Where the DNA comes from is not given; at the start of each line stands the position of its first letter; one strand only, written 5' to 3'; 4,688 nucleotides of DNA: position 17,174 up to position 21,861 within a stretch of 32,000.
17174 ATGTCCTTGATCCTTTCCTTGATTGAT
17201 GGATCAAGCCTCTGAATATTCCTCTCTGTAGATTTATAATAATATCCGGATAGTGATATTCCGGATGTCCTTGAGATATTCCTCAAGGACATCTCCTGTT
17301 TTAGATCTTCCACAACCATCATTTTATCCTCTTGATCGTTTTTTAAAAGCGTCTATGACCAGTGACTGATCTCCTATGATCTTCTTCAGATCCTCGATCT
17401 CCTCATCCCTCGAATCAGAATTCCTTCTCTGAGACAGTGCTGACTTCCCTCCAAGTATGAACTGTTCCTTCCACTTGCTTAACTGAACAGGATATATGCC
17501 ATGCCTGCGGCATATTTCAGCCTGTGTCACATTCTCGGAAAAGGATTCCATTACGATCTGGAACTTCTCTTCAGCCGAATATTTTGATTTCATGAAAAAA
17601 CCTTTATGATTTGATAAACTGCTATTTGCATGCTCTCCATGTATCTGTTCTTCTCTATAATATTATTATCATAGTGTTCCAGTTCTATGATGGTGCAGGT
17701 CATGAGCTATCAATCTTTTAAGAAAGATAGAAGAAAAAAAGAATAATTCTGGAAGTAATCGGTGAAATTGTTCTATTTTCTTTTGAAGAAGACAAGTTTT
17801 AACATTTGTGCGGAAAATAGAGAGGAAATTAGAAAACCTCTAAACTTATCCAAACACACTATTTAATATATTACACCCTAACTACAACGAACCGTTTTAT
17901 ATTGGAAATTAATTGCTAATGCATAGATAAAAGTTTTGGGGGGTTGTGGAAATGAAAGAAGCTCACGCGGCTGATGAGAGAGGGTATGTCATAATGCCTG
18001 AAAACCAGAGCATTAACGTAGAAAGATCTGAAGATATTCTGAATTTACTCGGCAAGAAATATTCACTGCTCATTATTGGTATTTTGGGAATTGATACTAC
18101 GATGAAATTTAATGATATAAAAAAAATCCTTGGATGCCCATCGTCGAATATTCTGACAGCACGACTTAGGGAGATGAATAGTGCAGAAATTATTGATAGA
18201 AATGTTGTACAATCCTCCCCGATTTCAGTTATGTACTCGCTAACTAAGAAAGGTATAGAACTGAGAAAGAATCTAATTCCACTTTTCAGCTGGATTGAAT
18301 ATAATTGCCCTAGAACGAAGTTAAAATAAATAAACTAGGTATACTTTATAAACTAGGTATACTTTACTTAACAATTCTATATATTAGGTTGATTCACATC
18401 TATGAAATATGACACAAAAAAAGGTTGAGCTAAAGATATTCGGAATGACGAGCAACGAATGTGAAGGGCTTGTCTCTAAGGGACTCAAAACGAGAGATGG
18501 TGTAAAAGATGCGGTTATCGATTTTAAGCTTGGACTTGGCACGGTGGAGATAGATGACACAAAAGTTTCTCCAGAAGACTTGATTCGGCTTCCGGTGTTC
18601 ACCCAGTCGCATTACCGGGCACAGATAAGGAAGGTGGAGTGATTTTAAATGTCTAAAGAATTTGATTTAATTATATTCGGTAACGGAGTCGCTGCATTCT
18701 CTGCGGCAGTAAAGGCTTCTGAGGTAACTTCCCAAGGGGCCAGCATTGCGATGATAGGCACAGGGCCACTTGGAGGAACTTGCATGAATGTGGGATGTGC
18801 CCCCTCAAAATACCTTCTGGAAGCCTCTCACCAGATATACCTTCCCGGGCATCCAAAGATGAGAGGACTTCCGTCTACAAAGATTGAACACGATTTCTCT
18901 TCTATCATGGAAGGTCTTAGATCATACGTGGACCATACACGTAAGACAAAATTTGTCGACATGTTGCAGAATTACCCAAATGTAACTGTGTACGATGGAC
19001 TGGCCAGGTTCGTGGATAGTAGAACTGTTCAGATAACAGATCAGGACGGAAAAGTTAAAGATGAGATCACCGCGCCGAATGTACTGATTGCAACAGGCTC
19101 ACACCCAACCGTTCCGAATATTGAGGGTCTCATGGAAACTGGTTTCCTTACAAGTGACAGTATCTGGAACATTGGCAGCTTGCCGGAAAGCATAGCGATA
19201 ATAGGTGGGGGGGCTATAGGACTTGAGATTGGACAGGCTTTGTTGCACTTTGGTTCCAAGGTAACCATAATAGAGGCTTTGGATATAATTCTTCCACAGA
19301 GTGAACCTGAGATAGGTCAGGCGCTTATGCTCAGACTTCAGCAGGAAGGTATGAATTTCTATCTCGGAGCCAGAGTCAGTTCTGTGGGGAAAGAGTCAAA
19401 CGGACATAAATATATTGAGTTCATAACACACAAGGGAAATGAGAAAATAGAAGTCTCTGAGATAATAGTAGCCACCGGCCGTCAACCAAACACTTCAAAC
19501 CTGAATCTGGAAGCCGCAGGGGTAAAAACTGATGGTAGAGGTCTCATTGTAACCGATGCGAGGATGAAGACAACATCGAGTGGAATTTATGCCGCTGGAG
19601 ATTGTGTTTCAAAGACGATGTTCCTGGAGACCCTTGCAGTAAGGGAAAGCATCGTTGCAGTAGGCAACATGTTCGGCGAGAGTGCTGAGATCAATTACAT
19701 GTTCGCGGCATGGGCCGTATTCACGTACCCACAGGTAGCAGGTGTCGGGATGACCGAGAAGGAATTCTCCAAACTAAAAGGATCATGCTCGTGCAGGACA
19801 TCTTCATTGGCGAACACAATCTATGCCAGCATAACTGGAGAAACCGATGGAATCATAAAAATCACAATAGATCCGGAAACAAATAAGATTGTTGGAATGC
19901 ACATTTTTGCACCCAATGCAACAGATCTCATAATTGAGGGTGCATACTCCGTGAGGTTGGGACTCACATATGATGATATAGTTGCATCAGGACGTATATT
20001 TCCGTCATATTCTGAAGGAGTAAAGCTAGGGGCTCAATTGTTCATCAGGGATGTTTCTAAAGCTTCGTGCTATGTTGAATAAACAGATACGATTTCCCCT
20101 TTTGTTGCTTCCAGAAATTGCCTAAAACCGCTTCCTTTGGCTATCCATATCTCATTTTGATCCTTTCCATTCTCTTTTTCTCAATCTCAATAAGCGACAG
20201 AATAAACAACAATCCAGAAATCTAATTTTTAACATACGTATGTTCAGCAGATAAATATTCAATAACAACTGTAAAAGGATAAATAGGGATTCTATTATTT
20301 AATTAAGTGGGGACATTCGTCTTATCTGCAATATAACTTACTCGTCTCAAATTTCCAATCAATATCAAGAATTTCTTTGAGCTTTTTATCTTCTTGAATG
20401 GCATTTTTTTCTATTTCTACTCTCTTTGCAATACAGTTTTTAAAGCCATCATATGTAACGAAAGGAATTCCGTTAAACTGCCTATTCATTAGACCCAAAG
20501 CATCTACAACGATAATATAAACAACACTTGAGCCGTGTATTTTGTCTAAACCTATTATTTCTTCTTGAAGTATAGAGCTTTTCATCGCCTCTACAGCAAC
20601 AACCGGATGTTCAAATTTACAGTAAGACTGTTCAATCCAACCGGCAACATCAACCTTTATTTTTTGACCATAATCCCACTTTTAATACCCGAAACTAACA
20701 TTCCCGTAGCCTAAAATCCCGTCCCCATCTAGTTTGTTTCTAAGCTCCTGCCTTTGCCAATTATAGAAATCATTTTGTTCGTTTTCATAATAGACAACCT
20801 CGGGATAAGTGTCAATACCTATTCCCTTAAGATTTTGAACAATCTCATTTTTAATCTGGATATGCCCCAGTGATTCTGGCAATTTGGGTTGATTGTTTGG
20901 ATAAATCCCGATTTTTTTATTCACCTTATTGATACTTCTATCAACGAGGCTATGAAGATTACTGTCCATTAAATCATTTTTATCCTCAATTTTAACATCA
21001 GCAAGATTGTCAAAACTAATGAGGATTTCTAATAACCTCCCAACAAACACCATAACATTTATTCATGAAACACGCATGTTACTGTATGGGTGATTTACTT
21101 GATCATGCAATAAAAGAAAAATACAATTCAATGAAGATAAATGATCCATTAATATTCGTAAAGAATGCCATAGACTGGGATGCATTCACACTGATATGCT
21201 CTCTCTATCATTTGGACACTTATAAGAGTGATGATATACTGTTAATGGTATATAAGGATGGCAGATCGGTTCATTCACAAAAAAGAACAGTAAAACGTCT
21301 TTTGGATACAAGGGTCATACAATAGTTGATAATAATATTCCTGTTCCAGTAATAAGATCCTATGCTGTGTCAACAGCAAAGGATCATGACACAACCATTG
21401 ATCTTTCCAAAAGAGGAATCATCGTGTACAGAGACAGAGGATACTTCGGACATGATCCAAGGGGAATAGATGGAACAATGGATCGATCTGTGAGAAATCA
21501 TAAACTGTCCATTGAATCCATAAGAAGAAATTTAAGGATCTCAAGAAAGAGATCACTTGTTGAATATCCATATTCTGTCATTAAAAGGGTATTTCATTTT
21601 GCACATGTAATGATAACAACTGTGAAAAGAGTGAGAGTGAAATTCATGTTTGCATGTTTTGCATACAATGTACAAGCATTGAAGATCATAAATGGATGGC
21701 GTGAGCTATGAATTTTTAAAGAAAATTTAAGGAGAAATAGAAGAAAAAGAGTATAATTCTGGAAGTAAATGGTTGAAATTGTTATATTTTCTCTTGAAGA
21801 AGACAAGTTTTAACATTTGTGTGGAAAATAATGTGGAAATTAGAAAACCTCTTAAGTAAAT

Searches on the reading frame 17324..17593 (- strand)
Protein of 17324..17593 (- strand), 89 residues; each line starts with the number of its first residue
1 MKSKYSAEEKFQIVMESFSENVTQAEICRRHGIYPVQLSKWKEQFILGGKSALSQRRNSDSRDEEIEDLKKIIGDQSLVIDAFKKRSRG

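Call 11: search_protein_families(library=pfam, proteins=[window:17324-17593:-], max_evalue=0.01)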
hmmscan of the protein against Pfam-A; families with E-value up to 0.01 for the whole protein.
window:17324-17593:- (89 aa): 3 families
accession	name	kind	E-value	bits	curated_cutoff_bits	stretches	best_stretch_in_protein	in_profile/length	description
PF01527.26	HTH_Tnp_1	-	9.4e-14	51.8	24.1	1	2-72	4-73/75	Transposase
PF13518.12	HTH_28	-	4e-07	30.4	25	1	9-57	1-48/52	Helix-turn-helix domain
PF13551.12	HTH_29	-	0.0024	18.4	28.1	1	21-67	11-63/64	Winged helix-turn helix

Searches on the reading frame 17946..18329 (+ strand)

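Call 11: search_protein_families(library=pfam, proteins=[window:17946-18329:+], max_evalue=0.01)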
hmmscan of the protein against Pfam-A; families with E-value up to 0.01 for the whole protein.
window:17946-18329:+ (127 aa): 1 family
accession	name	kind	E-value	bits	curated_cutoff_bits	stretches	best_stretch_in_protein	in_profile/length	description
PF01638.23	HxlR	-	5.1e-17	61.9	20.8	1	34-123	1-89/91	HxlR-like helix-turn-helix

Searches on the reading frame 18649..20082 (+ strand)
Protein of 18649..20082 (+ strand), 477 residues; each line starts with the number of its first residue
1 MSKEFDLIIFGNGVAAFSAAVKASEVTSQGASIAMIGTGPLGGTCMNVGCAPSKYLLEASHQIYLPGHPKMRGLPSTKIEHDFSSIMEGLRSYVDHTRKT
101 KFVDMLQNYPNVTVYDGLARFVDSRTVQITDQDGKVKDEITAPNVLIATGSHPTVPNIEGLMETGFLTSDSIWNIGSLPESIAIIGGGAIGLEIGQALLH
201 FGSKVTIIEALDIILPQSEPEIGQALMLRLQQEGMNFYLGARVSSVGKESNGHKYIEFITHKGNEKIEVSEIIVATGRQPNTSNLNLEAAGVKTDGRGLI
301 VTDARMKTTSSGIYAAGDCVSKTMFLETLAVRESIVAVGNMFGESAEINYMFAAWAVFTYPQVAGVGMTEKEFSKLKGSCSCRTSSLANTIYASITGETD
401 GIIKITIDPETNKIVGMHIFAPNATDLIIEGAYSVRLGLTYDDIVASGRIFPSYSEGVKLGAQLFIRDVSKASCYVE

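Call 11: search_protein_families(library=pfam, proteins=[window:18649-20082:+], max_evalue=0.01)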
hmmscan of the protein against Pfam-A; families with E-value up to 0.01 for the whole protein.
window:18649-20082:+ (477 aa): 8 families
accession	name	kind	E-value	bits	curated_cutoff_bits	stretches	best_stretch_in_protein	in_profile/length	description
PF07992.20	Pyr_redox_2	-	1e-61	209.4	26.1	1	5-324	1-281/291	Pyridine nucleotide-disulphide oxidoreductase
PF02852.28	Pyr_redox_dim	-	1.9e-21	76.7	25.3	1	354-459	2-107/110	Pyridine nucleotide-disulphide oxidoreductase, dimerisation domain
PF00070.33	Pyr_redox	-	3.9e-18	66.2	22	1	182-254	2-74/82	Pyridine nucleotide-disulphide oxidoreductase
PF13738.12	Pyr_redox_3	-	1.6e-10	41.1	30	1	137-317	120-305/305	Pyridine nucleotide-disulphide oxidoreductase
PF13434.12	Lys_Orn_oxgnase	-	1.1e-05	25.2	21.3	1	126-205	133-214/339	L-lysine 6-monooxygenase/L-ornithine 5-monooxygenase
PF12831.13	FAD_oxidored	-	0.0067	16.2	27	0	6-52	1-45/416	FAD dependent oxidoreductase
PF02737.24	3HCDH_N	-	0.0072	16.7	22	0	182-227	2-47/180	3-hydroxyacyl-CoA dehydrogenase, NAD binding domain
PF03486.20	HI0933_like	-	0.0085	16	50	0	221-278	110-164/244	HI0933-like protein Rossmann domain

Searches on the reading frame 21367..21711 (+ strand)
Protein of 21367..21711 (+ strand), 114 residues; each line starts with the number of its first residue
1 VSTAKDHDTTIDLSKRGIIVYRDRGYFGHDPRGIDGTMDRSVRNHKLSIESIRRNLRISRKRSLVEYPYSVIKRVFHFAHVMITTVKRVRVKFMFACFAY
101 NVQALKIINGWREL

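Call 10: search_protein_families(library=pfam, proteins=[window:21367-21711:+], max_evalue=0.01)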
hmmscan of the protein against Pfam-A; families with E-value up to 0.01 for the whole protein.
window:21367-21711:+ (114 aa): 2 families
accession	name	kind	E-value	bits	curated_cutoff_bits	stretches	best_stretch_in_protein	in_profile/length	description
PF01609.27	DDE_Tnp_1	-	8.5e-07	29.4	23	1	10-101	68-199/200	Transposase DDE domain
PF13751.12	DDE_Tnp_1_6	-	0.0012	19.5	25.1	1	49-104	68-123/125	Transposase DDE domain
